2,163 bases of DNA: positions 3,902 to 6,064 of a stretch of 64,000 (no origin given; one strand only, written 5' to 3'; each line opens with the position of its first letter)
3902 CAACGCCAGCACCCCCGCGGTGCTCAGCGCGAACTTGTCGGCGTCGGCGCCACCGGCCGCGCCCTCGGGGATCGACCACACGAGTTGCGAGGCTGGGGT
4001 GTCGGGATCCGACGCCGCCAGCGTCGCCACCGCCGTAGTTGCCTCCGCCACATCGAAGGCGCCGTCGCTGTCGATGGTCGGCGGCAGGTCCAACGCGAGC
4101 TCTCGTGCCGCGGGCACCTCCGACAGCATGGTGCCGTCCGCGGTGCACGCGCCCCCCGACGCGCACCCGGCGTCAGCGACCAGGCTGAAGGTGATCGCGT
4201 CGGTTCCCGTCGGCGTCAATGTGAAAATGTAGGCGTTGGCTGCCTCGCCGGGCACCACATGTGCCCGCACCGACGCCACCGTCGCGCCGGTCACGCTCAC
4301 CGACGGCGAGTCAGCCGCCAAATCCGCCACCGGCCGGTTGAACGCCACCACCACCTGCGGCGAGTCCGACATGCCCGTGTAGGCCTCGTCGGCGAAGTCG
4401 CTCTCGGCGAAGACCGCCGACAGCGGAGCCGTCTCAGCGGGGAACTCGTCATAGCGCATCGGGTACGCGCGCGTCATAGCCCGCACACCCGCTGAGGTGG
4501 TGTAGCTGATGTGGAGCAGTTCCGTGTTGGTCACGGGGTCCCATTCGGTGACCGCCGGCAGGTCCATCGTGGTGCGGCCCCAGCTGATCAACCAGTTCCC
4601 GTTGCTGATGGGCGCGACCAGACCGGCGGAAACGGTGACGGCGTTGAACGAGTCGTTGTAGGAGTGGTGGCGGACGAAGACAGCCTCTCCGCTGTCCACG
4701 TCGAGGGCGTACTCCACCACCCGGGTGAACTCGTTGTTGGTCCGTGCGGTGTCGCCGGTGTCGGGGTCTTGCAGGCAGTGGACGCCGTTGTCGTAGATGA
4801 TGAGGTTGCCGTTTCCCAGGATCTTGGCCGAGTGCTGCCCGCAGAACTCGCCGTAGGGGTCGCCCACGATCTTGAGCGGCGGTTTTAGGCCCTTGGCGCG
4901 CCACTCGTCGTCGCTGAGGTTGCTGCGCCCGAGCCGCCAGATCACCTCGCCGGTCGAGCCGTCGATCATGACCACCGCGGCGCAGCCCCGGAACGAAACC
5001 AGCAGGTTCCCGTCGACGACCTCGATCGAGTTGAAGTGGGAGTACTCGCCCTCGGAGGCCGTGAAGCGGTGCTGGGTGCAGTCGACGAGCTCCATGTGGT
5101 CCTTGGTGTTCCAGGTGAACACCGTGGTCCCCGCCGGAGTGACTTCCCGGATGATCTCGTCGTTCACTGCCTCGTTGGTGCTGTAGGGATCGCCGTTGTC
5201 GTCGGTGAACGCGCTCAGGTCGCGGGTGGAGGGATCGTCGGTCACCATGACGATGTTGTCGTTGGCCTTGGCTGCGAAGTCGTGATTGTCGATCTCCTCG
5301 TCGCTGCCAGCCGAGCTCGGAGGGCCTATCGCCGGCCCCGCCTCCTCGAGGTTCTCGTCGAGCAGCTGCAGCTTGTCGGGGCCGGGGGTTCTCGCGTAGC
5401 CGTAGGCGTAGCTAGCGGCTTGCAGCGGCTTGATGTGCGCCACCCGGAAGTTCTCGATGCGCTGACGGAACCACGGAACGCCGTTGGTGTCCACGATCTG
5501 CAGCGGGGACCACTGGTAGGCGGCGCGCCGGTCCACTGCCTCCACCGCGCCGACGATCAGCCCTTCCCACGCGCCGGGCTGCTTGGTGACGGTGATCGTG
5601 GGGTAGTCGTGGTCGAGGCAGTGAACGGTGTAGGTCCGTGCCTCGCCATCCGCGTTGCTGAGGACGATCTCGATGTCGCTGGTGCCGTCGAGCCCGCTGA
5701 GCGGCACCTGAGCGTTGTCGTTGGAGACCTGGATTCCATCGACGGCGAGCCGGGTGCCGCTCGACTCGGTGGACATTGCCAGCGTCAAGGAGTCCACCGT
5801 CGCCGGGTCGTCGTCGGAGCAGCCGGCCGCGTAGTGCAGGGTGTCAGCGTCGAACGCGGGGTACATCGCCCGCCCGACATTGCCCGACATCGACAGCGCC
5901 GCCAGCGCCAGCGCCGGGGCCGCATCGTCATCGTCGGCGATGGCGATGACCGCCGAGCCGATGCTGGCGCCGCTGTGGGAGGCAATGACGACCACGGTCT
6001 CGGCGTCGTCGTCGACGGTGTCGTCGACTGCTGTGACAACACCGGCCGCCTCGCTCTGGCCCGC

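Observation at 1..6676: Giant secreted adhesin-like gene missed by the ORF track, with two arylsulfotransferase-like propellers inside a Calx-beta/cadherin scaffold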

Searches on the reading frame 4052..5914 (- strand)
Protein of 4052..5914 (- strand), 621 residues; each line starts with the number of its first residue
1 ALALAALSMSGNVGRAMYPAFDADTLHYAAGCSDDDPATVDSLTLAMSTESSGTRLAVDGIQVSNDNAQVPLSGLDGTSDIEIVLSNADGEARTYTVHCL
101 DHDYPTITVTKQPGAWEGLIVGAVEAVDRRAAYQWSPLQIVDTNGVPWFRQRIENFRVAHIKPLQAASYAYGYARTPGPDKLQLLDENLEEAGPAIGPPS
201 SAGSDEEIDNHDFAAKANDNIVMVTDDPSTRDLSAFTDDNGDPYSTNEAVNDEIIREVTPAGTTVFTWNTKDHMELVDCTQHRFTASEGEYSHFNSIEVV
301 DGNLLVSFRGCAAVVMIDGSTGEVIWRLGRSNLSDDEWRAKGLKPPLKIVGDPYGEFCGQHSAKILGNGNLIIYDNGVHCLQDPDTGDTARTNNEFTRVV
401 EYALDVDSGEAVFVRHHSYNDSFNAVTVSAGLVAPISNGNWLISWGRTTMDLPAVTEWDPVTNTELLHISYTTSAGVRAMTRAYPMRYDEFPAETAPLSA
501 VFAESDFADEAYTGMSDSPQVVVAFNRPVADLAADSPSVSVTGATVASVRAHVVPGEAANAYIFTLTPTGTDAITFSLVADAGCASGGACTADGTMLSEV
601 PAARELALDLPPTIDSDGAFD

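Call 75: predict_structure(alignment_id=A2)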
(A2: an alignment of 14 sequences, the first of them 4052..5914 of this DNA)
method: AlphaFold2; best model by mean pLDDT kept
length: 621 residues; sequences in the alignment: 14
mean_pLDDT: 87.5   pTM: 0.85
mean pLDDT of the five models: 87.5, 86.4, 84.7, 77.6, 76.5
residues with pLDDT >= 90: 354; 70-90: 209; 50-70: 51; < 50: 7
segments of 3 or more residues with pLDDT < 50: 619-621
pLDDT, mean of each block of 10 residues (from residue 1): 93 85 95 66 89 92 92 89 95 94 90 94 71 76 94 84 87 77 88 76 58 89 85 84 86 87 89 85 60 85 91 92 94 94 94 89 93 92 86 91 96 92 83 93 87 92 94 85 90 81 94 91 96 94 96 95 96 94 92 93 89 59 45
secondary structure, 60 per line:
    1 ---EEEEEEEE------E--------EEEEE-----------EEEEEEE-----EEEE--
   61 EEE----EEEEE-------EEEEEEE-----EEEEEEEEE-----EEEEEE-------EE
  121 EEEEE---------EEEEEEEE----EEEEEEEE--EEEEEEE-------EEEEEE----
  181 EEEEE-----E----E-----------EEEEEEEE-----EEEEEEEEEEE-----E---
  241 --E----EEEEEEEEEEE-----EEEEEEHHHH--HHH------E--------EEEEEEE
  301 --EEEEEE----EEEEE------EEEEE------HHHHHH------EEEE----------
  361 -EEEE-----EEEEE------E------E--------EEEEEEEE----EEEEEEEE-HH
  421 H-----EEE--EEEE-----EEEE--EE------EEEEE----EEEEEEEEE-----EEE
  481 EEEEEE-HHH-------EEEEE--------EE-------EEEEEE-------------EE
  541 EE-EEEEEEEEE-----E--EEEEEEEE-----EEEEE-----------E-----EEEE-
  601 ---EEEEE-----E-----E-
elements in order: E4-11 E27-31 E43-49 E55-58 E61-63 E68-72 E80-86 E92-100 E106-111 E119-125 E135-142 E147-154 E157-163 E171-176 E181-185 E208-215 E221-231 E248-258 E264-269 H270-273 E294-300 E303-308 E313-317 E324-328 H335-340 E347-350 E362-365 E371-375 E398-405 E410-417 E427-429 E432-435 E441-444 E455-459 E464-472 E478-486 E498-502 E520-525 E539-542 E544-552 E561-568 E574-578 E596-599 E604-608

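Call 77: fold_search(model_id=the predicted structure, library=pdb)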
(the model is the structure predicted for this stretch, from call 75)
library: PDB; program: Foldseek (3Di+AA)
matches with E <= 10: 1435; with E <= 0.001: 146
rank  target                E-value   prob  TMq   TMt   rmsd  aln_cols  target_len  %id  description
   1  9kf4                  2.7e-18  1.00  0.50  0.66   9.3       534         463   17  Crystal structure of Streptomyces sp. sulfotransferase Cpz4 involved in Caprazamycins Synthesis (released 2025-11-05)
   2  9kf6                  3.0e-18  1.00  0.50  0.67   8.9       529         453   18  Crystal structure of the reaction intermediate of Streptomyces sp. sulfotransferase Cpz4 involved in caprazamycins synth (released 2025-11-05)
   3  3ets_A                1.1e-14  1.00  0.47  0.51   9.5       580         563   16  Crystal structure of a bacterial arylsulfate sulfotransferase catalytic intermediate with 4-methylumbelliferone bound  (released 2008-11-25)
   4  4p07_A                1.7e-14  1.00  0.49  0.53   8.4       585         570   15  Bacterial aryl sulfotransferase (ASST) soaked with human urine (released 2014-03-26)
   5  3ett_A                2.7e-14  1.00  0.48  0.52   8.7       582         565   15  Crystal structure of a bacterial arylsulfate sulfotransferase catalytic intermediate with 4-nitrophenol bound in the a (released 2008-11-25)
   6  4p05_A                2.8e-14  1.00  0.48  0.52   8.8       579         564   15  Bacterial arylsulfate sulfotransferase (ASST) H436N mutant with 4-nitrophenyl sulfate (PNS) in the active site (released 2014-03-26)
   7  3elq_B                3.1e-14  1.00  0.49  0.53   8.4       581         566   15  Crystal structure of a bacterial arylsulfate sulfotransferase (released 2008-11-18)
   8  3elq_A                3.3e-14  1.00  0.48  0.52   8.9       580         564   16  Crystal structure of a bacterial arylsulfate sulfotransferase (released 2008-11-18)
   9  4p04_A                8.2e-14  1.00  0.48  0.52   8.7       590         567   15  Apo form of bacterial arylsulfate sulfotransferase (ASST) H436N mutant with MPO in the active site (released 2014-03-26)
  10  4p04_B                1.3e-13  1.00  0.48  0.52   8.7       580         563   16  Apo form of bacterial arylsulfate sulfotransferase (ASST) H436N mutant with MPO in the active site (released 2014-03-26)
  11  3ets_B                2.0e-13  1.00  0.46  0.51   9.9       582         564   16  Crystal structure of a bacterial arylsulfate sulfotransferase catalytic intermediate with 4-methylumbelliferone bound  (released 2008-11-25)
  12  3bws_A                4.1e-07  1.00  0.23  0.32  17.3       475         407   10  Crystal structure of the leptospiral antigen Lp49 (released 2008-10-07)
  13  4a2l_D                8.2e-07  0.94  0.14  0.12  26.1       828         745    8  Structure of the periplasmic domain of the heparin and heparan sulphate sensing hybrid two component system BT4663 in  (released 2012-05-02)
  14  7nyq_B                1.3e-06  1.00  0.27  0.55   7.0       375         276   10  Crystal structure of the Mei-P26 NHL domain (released 2022-05-04)
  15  7djl_C                1.5e-06  1.00  0.25  0.32  16.8       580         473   11  Structure of four truncated and mutated forms of quenching protein (released 2022-06-08)
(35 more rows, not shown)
